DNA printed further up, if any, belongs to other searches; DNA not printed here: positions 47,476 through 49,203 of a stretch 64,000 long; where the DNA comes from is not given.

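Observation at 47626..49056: Rad52-family single-strand annealing protein fused to an HNH-like zinc-finger domain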

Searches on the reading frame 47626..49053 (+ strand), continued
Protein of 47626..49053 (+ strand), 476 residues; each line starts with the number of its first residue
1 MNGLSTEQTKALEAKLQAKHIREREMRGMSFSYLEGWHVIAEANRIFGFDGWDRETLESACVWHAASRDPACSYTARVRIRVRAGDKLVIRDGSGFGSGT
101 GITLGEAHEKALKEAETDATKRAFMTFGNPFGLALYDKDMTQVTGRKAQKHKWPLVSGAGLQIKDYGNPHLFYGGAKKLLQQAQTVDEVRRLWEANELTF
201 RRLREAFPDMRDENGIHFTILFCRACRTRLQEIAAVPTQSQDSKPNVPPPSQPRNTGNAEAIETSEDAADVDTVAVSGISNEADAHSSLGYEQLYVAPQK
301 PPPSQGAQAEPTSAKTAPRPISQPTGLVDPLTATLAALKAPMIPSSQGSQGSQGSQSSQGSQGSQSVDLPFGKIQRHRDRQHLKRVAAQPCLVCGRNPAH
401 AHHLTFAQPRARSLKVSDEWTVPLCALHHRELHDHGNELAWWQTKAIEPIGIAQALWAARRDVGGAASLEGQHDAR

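Call 44: fold_search(model_id=the predicted structure, library=pdb)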
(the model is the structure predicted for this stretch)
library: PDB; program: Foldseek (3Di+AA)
matches with E <= 10: 954; with E <= 0.001: 23
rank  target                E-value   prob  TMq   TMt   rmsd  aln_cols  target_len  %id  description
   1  8bjm_B                1.4e-10  1.00  0.23  0.54  17.3       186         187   25  Human full length RAD52 undecamer. (released 2023-11-15)
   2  8rjw_C                2.2e-10  1.00  0.23  0.66  11.8       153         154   27  Human RAD52 open ring - ssDNA complex (released 2024-04-24)
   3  8bjm_A                2.4e-10  1.00  0.23  0.54  17.3       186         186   25  Human full length RAD52 undecamer. (released 2023-11-15)
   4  8rjw_F                2.9e-10  1.00  0.22  0.60  13.6       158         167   27  Human RAD52 open ring - ssDNA complex (released 2024-04-24)
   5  5xrz_A                2.9e-10  1.00  0.22  0.54  17.4       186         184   25  Structure of a ssDNA bound to the inner DNA binding site of RAD52 (released 2018-04-25)
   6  1h2i_A                3.0e-10  1.00  0.22  0.51  17.2       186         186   26  Human Rad52 protein, N-terminal domain (released 2002-10-10)
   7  1kn0_A                3.4e-10  1.00  0.23  0.54  17.3       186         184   25  Crystal Structure of the human Rad52 protein (released 2002-09-04)
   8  5jrb_K                4.3e-10  1.00  0.23  0.54   8.2       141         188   30  Rad52(1-212) K102A/K133A/E202A mutant (released 2016-08-10)
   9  5jrb_A                4.3e-10  1.00  0.23  0.55  15.7       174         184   28  Rad52(1-212) K102A/K133A/E202A mutant (released 2016-08-10)
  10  5xs0_B                4.8e-10  1.00  0.22  0.54  17.5       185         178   25  Structure of a ssDNA bound to the outer DNA binding site of RAD52 (released 2018-04-25)
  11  8rjw_D                5.4e-10  1.00  0.22  0.56  17.0       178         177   26  Human RAD52 open ring - ssDNA complex (released 2024-04-24)
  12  8rjw_E                6.4e-10  1.00  0.22  0.58  12.0       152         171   27  Human RAD52 open ring - ssDNA complex (released 2024-04-24)
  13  8rjw_B                1.1e-09  1.00  0.22  0.66  11.3       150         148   28  Human RAD52 open ring - ssDNA complex (released 2024-04-24)
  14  8rjw_G                3.1e-08  1.00  0.21  0.69   8.7       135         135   27  Human RAD52 open ring - ssDNA complex (released 2024-04-24)
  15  8rj3_C                3.4e-07  1.00  0.19  0.67   9.2       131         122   28  Human RAD52 open ring conformation (released 2024-04-24)
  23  8g3g_A                4.2e-04  1.00  0.16  0.72   3.0        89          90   32  CryoEM structure of yeast recombination mediator Rad52 (released 2023-11-15)
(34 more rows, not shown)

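Call 62: search_dna_similar(query=window:47626-49053:+, collection=phages, mode=protein, max_rows=30, max_evalue=0.001)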
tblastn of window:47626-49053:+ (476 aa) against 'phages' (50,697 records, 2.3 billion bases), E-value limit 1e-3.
Records with a match: 69; places in all: 69; records where one place covers at least 80% of the query: 0.
Best place of each record, by identity: <60% 69.
By first word of the organism name: Microbacterium 33; Arthrobacter 14; Streptomyces 5; Sulfitobacter 2; Planktothrix 2; Rhodococcus 2; Erythrobacter 2; Acinetobacter 2; Microcystis 1; EBPR 1; and 5 more.
By host as written in the record: Microbacterium foliorum NRRL B-24224 20; Microbacterium foliorum NRRL B-24224 SEA 10; Arthrobacter globiformis B-2979 7; Arthrobacter sp. ATCC 21022 4; - 3; Streptomyces venezuelae ATCC 10712 3; Sulfitobacter sp. CB2047 2; Streptomyces venezuelae 2; and 15 more.
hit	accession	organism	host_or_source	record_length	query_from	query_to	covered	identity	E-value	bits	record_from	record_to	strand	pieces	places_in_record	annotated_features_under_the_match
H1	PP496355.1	Microcystis phage Mvi-Yong1342-1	Microcystis viridis FACHB-1342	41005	4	143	29%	56.4%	3e-39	157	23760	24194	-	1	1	DNA repair protein Rad52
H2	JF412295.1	EBPR podovirus 2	-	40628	27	442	38%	42.6%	2e-14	131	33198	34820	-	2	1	gp56: recombination repair protein RAD52 pathway protein | gp54: NinB family recombinase | gp55: hypothetical protein | gp53: hypothetical protein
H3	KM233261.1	Sulfitobacter phage NYA-2014a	Sulfitobacter sp. CB2047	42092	9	141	28%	44.8%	5e-17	90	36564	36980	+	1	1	hypothetical protein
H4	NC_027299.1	Sulfitobacter phage NYA-2014a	Sulfitobacter sp. CB2047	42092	9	141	28%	44.8%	5e-17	90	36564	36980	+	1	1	DNA repair protein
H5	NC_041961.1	Arthrobacter phage Tank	Arthrobacter sp. ATCC 21022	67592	4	141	29%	35.1%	7e-12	74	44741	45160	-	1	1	61: recombinase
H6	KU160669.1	Arthrobacter phage Tank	Arthrobacter sp. ATCC 21022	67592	4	141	29%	35.1%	7e-12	74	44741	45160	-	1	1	61: RAD52-like DNA recombinase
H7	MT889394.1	Arthrobacter phage Odyssey395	Arthrobacter globiformis NRRL B-2979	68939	4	165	34%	29.7%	4e-12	75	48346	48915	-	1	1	81: RecA-like DNA recombinase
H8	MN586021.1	Arthrobacter phage Beagle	Arthrobacter globiformis NRRL B-2979 SEA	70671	4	165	34%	29.7%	4e-12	75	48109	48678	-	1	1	81: DNA binding protein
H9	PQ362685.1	Arthrobacter phage Pointis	Arthrobacter globiformis B-2979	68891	4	165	34%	29.7%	8e-12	74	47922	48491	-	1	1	77: DNA binding protein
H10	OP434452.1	Arthrobacter phage Pureglobe5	Arthrobacter globiformis B-2979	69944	4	165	34%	29.7%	8e-12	74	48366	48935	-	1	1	79: RecA-like DNA recombinase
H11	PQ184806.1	Arthrobacter phage MellowYellow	Arthrobacter globiformis B-2979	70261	4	165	34%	29.7%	1e-11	73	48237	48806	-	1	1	81: DNA binding protein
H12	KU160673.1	Arthrobacter phage Wilde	Arthrobacter sp. ATCC 21022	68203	4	141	29%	34.5%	2e-12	76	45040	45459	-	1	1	63: DNA recombinase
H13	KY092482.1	Streptomyces phage Mojorita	Streptomyces venezuelae ATCC 10712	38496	4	137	28%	35.0%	6e-11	71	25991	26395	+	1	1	hypothetical protein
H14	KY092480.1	Streptomyces phage Picard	Streptomyces venezuelae ATCC 10712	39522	4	137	28%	35.0%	6e-11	71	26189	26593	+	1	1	hypothetical protein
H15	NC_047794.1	Streptomyces phage Picard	Streptomyces venezuelae ATCC 10712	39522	4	137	28%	35.0%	6e-11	71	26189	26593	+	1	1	DNA repair protein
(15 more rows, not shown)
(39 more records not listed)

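Call 63: get_annotated_region(hit=H2, flank=4000)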
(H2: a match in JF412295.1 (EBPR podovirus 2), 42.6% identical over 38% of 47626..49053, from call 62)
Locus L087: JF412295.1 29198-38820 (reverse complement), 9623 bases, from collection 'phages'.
description: EBPR podovirus 2, partial sequence.
organism: EBPR podovirus 2 (NCBI taxid 1048516)
taxonomy: Viruses; Duplodnaviria; Heunggongvirae; Uroviricota; Caudoviricetes
host: -; source: -; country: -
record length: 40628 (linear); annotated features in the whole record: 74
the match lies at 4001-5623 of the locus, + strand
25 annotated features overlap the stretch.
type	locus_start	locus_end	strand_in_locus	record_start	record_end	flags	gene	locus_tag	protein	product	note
regulatory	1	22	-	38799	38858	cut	gp66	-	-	promoter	-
CDS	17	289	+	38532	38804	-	gp65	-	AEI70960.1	putitative transcriptional regulator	-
CDS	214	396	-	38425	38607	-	gp64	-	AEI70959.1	hypothetical protein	EPV2_64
CDS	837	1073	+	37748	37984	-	gp63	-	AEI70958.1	hypothetical protein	EPV2_63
CDS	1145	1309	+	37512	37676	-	gp62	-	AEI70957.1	hypothetical protein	EPV2_62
CDS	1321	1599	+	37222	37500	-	gp61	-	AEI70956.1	hypothetical protein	EPV2_61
CDS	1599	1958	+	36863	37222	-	gp60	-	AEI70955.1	hypothetical protein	EPV2_60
regulatory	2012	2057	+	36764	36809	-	gp60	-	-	terminator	-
CDS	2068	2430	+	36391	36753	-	gp59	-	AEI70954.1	hypothetical protein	EPV2_59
CDS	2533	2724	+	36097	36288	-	gp58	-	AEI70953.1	hypothetical protein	EPV2_58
CDS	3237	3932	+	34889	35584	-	gp57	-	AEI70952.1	hypothetical protein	EPV2_57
CDS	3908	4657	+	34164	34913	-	gp56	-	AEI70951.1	recombination repair protein RAD52 pathway protein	-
CDS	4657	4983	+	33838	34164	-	gp55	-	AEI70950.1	hypothetical protein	EPV2_55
CDS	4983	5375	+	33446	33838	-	gp54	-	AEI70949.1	NinB family recombinase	-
CDS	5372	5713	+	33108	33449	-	gp53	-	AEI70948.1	hypothetical protein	EPV2_53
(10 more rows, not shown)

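Call 64: get_annotated_region(hit=H1, flank=4000)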
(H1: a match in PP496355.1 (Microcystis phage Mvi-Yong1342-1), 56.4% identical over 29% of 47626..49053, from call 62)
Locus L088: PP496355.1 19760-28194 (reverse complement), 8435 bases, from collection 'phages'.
description: Microcystis phage Mvi-Yong1342-1, complete genome.
organism: Microcystis phage Mvi-Yong1342-1 (NCBI taxid 3143005)
taxonomy: Viruses
host: -; source: Microcystis viridis FACHB-1342; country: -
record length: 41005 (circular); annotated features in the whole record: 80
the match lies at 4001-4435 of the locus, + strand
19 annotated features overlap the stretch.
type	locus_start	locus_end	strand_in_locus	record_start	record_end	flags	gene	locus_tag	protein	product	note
CDS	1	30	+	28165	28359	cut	-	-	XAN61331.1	secreted protein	-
CDS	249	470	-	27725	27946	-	-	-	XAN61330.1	helix-turn-helix transcriptional regulator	-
CDS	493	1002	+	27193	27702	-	-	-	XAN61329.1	HTH-type transcriptional regulator DdrOC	-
CDS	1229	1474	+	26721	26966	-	-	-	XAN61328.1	DNA-binding transcriptional regulator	-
CDS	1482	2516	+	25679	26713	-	-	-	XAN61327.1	sugar O-methyltransferase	-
CDS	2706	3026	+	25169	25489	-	-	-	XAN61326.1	DNA recombination protein Rad52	-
CDS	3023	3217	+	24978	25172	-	-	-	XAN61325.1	hypothetical protein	-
CDS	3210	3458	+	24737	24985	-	-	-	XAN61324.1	hypothetical protein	-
CDS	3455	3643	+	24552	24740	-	-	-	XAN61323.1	flagellar attachment zone protein 1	-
CDS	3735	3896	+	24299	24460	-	-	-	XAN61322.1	hypothetical protein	-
CDS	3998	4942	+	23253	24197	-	-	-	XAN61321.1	DNA repair protein Rad52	-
CDS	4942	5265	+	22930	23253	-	-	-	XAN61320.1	hypothetical protein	-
CDS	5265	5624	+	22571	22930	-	-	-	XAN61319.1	hypothetical protein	-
CDS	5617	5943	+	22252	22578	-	-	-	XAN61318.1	hypothetical protein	-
CDS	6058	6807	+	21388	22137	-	-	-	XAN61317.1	hypothetical protein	-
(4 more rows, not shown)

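Call 65: find_related_loci(query=A1, collection=viral_contigs, flank=10000)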
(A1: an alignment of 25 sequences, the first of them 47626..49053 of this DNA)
Query A1 (476 aa) in viral_contigs; peptide patterns used: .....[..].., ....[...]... (x = any residue, [..] = any of these).
310 stretches matched a pattern; 279 encode a relative of the query (tblastn E <= 1e-3); the best 80 are kept; 80 distinct loci.
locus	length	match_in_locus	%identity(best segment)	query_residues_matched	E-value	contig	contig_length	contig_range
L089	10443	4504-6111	58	4-457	7e-46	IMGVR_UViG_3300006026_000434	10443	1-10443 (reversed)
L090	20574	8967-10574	58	4-457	8e-46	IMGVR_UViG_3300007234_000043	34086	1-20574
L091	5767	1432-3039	58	4-457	7e-46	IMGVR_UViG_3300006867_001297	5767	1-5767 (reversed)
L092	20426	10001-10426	58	4-143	6e-46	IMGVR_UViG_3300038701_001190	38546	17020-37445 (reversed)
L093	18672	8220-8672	57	3-145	1e-44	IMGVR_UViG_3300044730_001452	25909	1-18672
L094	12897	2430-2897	56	2-149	2e-44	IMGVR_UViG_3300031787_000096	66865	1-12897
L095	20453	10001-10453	56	3-145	3e-44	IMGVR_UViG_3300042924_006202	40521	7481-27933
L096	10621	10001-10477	56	3-154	2e-44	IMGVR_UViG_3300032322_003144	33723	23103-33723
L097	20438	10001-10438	53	1-144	6e-44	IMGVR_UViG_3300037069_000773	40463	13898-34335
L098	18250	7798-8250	56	3-145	6e-44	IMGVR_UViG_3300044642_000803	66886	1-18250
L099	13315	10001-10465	55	2-148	6e-44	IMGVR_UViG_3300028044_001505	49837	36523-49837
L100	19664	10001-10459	51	1-143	2e-43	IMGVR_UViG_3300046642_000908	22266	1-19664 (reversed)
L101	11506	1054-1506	56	3-145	2e-43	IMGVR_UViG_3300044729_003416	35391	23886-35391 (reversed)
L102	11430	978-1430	56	3-145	2e-43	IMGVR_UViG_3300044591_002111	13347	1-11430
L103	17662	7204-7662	51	1-143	2e-43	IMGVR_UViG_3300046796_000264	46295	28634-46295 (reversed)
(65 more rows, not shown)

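Call 70: search_protein_families(library=pfam, proteins=[L087:3237-3929:+, L087:5372-5710:+, L087:4657-4980:+], max_evalue=0.01)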
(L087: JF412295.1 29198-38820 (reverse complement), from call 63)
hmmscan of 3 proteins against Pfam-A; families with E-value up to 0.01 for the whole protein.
L087:3237-3929:+ (231 aa): 0 families

L087:5372-5710:+ (113 aa): 2 families
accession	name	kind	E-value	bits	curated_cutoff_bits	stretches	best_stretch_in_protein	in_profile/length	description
PF06147.18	DUF968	-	7e-09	36.4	27.8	1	24-94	90-159/171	Protein of unknown function (DUF968)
PF16786.11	RecA_dep_nuc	-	3.9e-06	27.4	26.9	1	28-90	10-75/103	Recombination enhancement, RecA-dependent nuclease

L087:4657-4980:+ (108 aa): 0 families

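Call 83: find_encoding_contigs(protein=P0080, flank=10000, max_places=1)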
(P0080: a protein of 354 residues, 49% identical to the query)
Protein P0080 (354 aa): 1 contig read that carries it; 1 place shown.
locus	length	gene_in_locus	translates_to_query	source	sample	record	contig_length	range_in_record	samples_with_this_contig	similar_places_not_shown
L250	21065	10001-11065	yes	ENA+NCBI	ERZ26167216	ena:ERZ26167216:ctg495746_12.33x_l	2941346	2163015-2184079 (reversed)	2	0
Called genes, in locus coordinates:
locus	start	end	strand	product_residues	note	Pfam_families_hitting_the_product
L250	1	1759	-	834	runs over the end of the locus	PF12860:PAS_7, PF13188:PAS_8 (faint), PF00989:PAS (weak), PF08448:PAS_4 (weak), PF13426:PAS_9 (weak), PF00512:HisKA, PF02518:HATPase_c, PF00072:Response_reg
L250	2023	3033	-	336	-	PF00953:Glycos_transf_4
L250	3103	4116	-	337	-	PF01408:GFO_IDH_MocA, PF22725:GFO_IDH_MocA_C3, PF02894:GFO_IDH_MocA_C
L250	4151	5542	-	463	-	PF02878:PGM_PMM_I, PF02879:PGM_PMM_II, PF02880:PGM_PMM_III, PF00408:PGM_PMM_IV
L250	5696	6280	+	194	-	PF13580:SIS_2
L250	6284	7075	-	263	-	PF02698:DUF218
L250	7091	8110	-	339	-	PF01073:3Beta_HSD, PF01370:Epimerase, PF02719:Polysacc_synt_2, PF04321:RmlD_sub_bind, PF05368:NmrA (faint), PF13460:NAD_binding_10 (weak), PF16363:GDP_Man_Dehyd, PF07993:NAD_binding_4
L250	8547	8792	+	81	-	-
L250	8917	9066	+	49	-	-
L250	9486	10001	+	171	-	PF05565:Sipho_Gp157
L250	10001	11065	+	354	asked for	PF04098:Rad52_Rad22, PF06147:DUF968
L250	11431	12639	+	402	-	PF13477:Glyco_trans_4_2, PF13439:Glyco_transf_4, PF13579:Glyco_trans_4_4, PF00534:Glycos_transf_1, PF13692:Glyco_trans_1_4, PF13524:Glyco_trans_1_2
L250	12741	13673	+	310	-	PF00155:Aminotran_1_2, PF01041:DegT_DnrJ_EryC1, PF01212:Beta_elim_lyase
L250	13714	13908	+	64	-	PF01041:DegT_DnrJ_EryC1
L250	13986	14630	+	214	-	PF13412:HTH_24, PF08100:Dimerisation (faint)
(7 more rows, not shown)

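Call 84: find_encoding_contigs(protein=P0012, flank=10000, max_places=3)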
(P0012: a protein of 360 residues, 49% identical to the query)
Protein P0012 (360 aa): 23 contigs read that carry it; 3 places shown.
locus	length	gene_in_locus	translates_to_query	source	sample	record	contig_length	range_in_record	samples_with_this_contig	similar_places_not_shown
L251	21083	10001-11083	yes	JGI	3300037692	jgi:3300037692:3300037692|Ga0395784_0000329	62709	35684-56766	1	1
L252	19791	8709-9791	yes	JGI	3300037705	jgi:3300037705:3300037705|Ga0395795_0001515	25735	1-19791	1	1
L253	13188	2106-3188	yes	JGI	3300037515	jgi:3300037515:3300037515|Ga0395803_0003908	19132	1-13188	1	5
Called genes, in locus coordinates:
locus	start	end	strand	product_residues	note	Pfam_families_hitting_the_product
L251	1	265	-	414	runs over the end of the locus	PF10082:BBP2_2 (faint)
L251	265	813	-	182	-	PF02563:Poly_export, PF10531:SLBB, PF22461:SLBB_2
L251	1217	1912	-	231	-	PF02586:SRAP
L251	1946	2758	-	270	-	PF01738:DLH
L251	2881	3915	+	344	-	PF00589:Phage_integrase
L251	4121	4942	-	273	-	PF13354:Beta-lactamase2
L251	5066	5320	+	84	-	-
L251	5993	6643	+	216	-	PF13560:HTH_31, PF01381:HTH_3, PF00717:Peptidase_S24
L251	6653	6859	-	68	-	-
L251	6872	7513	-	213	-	PF00565:SNase, PF27542:ArfC (weak)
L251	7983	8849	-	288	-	PF13276:HTH_21, PF00665:rve, PF13683:rve_3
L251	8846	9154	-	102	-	PF01527:HTH_Tnp_1, PF13518:HTH_28 (weak)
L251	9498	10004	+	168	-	PF05565:Sipho_Gp157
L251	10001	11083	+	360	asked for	PF04098:Rad52_Rad22, PF06147:DUF968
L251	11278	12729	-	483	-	PF17289:Terminase_6C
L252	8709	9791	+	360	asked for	PF04098:Rad52_Rad22, PF06147:DUF968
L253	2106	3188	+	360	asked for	PF04098:Rad52_Rad22, PF06147:DUF968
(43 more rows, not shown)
